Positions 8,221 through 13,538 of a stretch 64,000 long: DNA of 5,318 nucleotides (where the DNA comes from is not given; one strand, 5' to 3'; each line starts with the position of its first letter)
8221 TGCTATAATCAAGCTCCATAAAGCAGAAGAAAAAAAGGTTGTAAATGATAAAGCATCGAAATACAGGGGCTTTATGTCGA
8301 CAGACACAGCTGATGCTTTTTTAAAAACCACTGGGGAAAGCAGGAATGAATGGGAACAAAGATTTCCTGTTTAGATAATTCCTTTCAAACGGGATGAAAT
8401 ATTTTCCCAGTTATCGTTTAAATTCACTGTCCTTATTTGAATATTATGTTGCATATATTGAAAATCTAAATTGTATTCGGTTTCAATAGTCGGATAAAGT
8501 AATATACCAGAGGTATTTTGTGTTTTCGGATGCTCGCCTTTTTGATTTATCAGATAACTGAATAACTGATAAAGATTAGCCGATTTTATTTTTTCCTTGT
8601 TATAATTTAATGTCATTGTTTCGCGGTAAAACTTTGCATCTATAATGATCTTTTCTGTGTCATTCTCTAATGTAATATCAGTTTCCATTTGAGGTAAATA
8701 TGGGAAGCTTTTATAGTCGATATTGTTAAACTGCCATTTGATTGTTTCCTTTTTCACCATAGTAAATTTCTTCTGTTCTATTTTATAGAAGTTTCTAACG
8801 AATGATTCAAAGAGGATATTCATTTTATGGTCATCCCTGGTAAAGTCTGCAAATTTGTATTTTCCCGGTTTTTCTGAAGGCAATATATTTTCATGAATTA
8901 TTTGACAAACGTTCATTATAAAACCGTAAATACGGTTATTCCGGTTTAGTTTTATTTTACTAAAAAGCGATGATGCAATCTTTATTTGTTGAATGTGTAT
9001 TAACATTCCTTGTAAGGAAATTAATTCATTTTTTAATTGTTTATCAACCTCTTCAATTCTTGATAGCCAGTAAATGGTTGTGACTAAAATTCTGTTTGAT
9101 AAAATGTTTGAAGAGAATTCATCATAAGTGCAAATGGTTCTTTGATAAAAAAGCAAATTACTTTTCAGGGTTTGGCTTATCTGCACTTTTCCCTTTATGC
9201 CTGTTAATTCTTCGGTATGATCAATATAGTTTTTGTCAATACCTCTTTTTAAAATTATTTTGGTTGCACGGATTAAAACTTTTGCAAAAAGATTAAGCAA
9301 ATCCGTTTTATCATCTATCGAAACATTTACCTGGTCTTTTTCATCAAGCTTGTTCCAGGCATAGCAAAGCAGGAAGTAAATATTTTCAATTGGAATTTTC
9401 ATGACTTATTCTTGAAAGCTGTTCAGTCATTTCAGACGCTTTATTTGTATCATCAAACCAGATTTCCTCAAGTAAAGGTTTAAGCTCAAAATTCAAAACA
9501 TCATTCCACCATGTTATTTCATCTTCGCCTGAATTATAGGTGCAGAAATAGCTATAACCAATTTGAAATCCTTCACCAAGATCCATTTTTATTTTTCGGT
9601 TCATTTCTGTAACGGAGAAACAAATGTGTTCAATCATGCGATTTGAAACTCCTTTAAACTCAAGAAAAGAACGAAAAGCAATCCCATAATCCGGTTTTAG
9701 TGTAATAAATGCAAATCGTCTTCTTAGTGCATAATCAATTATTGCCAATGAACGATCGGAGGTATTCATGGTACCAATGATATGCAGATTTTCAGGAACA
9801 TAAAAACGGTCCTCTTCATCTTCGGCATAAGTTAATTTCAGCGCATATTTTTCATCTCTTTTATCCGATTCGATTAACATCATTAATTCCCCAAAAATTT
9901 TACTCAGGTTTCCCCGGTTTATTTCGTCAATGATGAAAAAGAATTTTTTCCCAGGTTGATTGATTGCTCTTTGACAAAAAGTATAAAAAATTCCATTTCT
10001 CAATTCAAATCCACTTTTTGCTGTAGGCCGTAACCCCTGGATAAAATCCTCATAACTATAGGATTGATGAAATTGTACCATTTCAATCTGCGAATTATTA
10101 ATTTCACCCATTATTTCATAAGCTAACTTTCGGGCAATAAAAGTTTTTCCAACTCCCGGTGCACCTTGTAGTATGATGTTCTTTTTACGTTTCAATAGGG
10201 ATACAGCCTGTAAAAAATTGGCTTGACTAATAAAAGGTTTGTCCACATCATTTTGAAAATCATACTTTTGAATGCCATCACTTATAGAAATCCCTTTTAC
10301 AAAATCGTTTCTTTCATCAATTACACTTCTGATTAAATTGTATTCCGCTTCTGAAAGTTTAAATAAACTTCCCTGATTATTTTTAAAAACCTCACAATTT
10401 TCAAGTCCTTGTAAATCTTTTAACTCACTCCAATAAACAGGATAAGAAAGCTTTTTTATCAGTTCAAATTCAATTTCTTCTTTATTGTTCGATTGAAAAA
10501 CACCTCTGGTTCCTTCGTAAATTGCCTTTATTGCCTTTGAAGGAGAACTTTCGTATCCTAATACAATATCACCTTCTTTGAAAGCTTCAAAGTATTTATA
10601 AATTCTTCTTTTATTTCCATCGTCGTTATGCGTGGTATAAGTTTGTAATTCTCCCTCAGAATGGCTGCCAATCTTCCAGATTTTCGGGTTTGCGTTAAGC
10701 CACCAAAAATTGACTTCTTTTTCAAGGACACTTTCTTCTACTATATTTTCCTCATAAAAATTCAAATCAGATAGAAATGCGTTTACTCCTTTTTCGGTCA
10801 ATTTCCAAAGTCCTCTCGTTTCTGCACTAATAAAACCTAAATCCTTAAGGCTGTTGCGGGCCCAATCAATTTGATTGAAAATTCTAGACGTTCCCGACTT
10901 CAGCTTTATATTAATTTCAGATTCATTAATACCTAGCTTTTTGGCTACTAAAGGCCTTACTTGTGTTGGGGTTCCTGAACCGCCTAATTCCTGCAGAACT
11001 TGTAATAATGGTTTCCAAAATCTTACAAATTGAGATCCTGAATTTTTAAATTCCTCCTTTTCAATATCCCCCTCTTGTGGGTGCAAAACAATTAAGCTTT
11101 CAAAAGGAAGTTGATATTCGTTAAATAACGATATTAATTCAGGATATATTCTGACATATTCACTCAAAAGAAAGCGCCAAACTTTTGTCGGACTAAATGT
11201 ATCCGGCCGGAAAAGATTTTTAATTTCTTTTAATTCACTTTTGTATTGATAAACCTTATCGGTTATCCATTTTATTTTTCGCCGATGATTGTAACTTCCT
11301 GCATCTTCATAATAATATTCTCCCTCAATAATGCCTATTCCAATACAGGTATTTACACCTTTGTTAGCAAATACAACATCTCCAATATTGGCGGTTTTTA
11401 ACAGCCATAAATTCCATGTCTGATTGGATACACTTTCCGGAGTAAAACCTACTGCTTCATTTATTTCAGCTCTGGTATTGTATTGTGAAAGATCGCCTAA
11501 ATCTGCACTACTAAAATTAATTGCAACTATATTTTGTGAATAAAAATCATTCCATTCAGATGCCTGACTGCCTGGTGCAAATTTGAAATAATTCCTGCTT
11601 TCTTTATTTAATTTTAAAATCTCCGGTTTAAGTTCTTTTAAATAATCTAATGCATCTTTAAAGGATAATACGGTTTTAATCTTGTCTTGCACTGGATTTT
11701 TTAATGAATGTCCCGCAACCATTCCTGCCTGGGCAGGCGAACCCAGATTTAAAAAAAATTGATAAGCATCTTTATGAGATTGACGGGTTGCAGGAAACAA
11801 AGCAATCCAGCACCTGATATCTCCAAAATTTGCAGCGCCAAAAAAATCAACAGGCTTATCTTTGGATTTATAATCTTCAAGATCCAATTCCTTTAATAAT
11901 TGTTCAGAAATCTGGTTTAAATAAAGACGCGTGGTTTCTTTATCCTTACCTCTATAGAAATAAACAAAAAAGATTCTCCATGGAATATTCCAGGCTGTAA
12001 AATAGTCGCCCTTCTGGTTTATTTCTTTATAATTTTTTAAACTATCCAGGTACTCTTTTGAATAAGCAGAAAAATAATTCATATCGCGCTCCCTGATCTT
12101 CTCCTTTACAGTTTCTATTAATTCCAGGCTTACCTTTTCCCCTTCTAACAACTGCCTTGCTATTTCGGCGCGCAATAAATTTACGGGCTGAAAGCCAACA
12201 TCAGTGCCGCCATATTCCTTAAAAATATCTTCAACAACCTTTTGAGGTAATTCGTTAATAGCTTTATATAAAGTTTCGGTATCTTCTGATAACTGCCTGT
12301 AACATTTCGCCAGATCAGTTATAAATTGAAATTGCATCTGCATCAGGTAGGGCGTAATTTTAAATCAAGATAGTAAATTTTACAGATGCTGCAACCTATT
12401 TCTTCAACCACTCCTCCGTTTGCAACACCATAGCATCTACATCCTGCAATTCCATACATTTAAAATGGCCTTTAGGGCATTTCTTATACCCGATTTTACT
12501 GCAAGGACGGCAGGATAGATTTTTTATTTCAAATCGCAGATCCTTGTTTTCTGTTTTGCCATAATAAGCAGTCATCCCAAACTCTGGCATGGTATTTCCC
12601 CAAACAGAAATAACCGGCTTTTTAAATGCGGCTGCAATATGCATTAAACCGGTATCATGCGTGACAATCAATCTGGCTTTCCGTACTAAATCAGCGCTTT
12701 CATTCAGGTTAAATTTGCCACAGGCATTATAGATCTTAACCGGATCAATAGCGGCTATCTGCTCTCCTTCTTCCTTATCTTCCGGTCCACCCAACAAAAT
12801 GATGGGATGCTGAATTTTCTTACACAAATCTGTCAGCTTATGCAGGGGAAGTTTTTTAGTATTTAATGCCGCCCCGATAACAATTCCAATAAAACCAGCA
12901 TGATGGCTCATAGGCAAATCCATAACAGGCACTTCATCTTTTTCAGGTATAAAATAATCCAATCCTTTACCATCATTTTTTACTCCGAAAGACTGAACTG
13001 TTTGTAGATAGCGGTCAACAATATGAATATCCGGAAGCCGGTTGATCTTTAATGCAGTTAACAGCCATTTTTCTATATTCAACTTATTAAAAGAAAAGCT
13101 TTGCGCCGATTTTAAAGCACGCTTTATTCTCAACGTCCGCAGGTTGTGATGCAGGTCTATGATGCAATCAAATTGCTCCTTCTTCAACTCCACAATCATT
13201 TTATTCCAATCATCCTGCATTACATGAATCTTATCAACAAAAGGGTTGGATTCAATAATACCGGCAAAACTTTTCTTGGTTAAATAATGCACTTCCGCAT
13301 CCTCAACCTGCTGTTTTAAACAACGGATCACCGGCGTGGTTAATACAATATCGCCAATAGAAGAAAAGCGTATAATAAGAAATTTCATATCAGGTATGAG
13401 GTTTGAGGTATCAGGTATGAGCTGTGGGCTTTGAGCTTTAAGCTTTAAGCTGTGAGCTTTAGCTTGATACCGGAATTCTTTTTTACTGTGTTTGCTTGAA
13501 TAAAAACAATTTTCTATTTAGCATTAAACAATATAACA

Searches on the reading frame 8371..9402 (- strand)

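Call 10: search_protein_families(library=pfam, proteins=[window:8371-9402:-], max_evalue=0.001)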
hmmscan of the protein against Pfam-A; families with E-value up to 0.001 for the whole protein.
window:8371-9402:- (343 aa): 1 family
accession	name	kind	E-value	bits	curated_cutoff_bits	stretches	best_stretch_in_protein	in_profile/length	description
PF10117.15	McrBC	-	3.4e-34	118.7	23.9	1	11-304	37-318/318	McrBC 5-methylcytosine restriction system component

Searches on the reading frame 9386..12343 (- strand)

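Call 10: search_protein_families(library=pfam, proteins=[window:9386-12343:-], max_evalue=0.001)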
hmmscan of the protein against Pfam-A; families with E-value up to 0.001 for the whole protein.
window:9386-12343:- (985 aa): 8 families
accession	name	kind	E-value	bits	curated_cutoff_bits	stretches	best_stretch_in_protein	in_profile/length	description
PF07728.20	AAA_5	-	1.6e-25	90.2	22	1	722-877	1-139/139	AAA domain (dynein-related subfamily)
PF14338.12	Mrr_N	-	1.8e-17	63.7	29.5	1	439-522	1-84/87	Mrr N-terminal domain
PF20720.3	nSTAND3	-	2.2e-08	34.4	27.2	1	704-757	1-50/155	Novel STAND NTPase 3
PF01695.23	IstB_IS21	-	8.5e-07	29.1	24.1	1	691-744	64-116/238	IstB-like ATP binding protein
PF00004.35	AAA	-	5.1e-05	24.2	21.2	1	723-881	1-127/131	ATPase family associated with various cellular activities (AAA)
PF01878.24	EVE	-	6.6e-05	23.4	23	1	545-673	1-144/145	EVE domain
PF13401.12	AAA_22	-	8.2e-05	23.4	27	1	719-825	4-109/130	AAA domain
PF13173.12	AAA_14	-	0.00046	20.6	27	0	720-810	2-73/129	AAA domain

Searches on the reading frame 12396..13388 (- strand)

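Call 10: search_protein_families(library=pfam, proteins=[window:12396-13388:-], max_evalue=0.001)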
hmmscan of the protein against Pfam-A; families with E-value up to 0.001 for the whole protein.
window:12396-13388:- (330 aa): 1 family
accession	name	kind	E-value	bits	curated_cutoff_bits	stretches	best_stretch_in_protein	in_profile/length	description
PF01075.23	Glyco_transf_9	-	1.1e-27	97.4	22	1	63-270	3-216/247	Glycosyltransferase family 9 (heptosyltransferase)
